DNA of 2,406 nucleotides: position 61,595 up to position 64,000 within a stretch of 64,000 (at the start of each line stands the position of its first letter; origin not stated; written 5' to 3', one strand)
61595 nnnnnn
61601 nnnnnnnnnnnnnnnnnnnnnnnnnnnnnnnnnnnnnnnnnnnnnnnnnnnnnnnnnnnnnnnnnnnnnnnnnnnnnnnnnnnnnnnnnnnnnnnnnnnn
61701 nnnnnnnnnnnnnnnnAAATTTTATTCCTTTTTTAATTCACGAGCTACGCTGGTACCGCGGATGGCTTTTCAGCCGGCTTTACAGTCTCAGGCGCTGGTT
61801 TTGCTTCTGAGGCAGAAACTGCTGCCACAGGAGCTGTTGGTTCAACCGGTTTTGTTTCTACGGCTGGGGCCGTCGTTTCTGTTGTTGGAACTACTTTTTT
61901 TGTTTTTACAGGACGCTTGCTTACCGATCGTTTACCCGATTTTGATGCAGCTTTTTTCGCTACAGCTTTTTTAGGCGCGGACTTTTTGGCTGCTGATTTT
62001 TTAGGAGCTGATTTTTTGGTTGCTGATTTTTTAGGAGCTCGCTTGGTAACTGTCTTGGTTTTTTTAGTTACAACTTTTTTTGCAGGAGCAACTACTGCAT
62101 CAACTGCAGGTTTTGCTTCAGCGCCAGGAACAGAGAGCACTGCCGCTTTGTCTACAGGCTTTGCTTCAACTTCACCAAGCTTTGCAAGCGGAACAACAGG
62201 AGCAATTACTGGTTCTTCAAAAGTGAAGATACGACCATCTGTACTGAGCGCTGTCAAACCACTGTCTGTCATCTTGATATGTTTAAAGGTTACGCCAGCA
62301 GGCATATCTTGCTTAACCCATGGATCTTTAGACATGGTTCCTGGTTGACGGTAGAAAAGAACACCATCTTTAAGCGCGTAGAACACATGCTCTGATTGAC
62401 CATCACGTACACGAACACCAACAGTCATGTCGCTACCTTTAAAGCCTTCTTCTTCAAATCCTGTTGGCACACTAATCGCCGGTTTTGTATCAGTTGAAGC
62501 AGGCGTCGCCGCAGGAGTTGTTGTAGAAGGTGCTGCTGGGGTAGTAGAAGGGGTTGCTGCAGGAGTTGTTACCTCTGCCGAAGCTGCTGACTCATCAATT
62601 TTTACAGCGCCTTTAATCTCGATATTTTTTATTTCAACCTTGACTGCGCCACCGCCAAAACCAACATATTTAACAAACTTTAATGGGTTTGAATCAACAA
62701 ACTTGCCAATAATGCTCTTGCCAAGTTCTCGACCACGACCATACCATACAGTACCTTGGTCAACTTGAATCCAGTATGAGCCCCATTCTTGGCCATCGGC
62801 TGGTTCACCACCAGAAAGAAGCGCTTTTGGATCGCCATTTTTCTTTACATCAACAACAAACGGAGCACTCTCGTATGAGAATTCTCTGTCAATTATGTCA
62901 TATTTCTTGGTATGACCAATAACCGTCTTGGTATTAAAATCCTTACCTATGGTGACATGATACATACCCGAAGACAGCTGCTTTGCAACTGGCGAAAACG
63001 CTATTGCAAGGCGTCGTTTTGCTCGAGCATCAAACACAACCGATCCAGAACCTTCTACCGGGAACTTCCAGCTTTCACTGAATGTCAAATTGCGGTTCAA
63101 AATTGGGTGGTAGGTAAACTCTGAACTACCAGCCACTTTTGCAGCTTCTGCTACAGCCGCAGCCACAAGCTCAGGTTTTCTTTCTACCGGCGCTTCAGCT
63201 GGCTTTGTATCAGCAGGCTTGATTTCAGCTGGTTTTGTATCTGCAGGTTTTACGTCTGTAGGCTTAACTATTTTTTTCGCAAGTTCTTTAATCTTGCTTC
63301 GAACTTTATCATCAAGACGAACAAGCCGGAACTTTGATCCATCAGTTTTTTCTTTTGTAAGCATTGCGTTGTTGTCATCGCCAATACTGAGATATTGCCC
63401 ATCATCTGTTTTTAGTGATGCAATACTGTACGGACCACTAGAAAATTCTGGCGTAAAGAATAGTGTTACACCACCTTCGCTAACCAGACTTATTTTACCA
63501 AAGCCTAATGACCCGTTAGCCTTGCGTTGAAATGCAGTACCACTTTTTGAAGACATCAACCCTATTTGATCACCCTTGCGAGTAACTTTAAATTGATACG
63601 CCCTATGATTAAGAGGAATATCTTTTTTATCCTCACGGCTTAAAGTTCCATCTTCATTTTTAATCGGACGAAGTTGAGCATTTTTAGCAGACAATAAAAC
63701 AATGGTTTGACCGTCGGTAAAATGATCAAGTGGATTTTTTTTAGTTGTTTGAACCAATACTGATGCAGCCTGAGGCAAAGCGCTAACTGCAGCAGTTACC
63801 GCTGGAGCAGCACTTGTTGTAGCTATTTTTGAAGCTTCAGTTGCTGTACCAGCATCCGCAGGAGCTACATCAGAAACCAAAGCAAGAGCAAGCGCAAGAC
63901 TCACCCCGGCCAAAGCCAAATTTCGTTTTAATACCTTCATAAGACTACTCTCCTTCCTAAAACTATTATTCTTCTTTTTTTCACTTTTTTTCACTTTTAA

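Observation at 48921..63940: Duplicated big-gene/small-gene cassette encoding lectin-like multidomain proteins, a candidate undescribed surface system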

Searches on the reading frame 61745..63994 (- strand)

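Call 3: search_protein_families(library=pfam, proteins=[window:61745-63994:-], max_evalue=1)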
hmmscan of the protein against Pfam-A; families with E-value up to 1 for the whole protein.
window:61745-63994:- (749 aa): 1 family
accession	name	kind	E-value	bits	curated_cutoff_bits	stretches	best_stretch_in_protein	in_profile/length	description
PF12248.16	Methyltransf_FA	-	9.5e-10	38.8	24.2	1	314-448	16-127/140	Farnesoic acid 0-methyl transferase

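Call 74: search_protein_families(library=ncbifam, proteins=[window:61745-63994:-], max_evalue=0.1)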
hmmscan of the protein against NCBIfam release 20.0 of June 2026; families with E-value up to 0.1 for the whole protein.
window:61745-63994:- (749 aa): 3 families
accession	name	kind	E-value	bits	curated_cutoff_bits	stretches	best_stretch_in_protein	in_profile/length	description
NF011492.0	PRK14900.1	equivalog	2.3e-06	25.8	1783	1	627-699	965-1037/1044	valine--tRNA ligase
NF047903.1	MmDecMmdC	equivalog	0.0014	19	200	1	463-515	14-65/132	methylmalonyl-CoA decarboxylase subunit gamma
NF004173.0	PRK05641.1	equivalog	0.02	15.5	199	1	444-503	27-86/153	putative acetyl-CoA carboxylase biotin carboxyl carrier protein subunit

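Call 98: search_protein_families(library=phrogs, proteins=[window:61745-63940:-], max_evalue=0.01)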
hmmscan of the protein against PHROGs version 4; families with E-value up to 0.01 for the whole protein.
window:61745-63940:- (731 aa): 0 families

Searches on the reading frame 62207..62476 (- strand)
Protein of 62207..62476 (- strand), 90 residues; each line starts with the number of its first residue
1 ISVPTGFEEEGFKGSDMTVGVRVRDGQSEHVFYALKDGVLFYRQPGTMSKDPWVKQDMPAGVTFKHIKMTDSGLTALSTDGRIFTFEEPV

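Call 90: find_homologous_proteins(query=A8, max_evalue=0.001)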
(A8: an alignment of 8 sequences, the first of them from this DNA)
Query A8 (8 sequences): 322 candidates shared short words with the query, none scored E <= 0.001.
